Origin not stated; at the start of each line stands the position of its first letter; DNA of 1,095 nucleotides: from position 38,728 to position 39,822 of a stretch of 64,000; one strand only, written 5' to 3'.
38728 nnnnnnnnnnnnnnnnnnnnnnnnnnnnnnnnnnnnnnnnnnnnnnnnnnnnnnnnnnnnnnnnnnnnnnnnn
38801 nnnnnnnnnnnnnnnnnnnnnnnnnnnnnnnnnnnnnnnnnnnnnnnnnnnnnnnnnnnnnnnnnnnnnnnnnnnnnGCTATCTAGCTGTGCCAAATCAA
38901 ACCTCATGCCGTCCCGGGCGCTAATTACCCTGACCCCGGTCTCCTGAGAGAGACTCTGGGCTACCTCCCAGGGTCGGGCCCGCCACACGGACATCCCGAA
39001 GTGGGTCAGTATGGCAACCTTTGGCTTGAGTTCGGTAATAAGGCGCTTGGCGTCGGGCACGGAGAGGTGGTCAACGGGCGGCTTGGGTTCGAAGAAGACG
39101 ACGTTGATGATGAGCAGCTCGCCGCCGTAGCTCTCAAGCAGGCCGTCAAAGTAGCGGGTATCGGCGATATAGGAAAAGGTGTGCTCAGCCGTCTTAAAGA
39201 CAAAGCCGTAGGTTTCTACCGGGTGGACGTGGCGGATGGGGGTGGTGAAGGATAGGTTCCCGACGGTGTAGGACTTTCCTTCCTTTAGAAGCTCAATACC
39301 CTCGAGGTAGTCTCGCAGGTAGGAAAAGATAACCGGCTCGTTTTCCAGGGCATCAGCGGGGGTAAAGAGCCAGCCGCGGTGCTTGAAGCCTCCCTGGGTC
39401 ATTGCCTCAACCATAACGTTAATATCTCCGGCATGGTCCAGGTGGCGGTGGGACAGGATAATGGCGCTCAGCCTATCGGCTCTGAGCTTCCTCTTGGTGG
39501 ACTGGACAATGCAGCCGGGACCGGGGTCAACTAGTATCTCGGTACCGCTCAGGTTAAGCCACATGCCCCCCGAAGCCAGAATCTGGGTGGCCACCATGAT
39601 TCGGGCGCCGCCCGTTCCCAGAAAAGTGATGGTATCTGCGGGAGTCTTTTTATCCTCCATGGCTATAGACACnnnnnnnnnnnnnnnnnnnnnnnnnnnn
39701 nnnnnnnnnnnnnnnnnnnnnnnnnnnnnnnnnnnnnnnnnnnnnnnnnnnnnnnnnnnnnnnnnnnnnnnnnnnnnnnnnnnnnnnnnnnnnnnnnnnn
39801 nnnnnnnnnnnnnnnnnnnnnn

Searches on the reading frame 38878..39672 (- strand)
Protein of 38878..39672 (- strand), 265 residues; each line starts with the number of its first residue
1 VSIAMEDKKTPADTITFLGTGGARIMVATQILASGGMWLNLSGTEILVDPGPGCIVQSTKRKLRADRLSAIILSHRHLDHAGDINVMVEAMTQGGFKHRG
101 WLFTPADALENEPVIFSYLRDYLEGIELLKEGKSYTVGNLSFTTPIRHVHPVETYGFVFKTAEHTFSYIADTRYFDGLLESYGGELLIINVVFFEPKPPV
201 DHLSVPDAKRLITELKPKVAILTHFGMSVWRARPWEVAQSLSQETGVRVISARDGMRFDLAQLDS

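Call 65: search_protein_families(library=pfam, proteins=[window:38878-39672:-], max_evalue=0.001)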
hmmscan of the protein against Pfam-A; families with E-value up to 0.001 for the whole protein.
window:38878-39672:- (265 aa): 3 families
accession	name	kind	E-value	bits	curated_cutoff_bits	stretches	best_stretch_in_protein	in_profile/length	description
PF12706.13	Lactamase_B_2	-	9.8e-26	91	27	1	44-225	1-200/200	Beta-lactamase superfamily domain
PF00753.33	Lactamase_B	-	1.4e-09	38.6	22.7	1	43-224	15-196/196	Metallo-beta-lactamase superfamily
PF13483.12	Lactamase_B_3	-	0.0001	22.7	24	1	40-224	13-160/160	Beta-lactamase superfamily domain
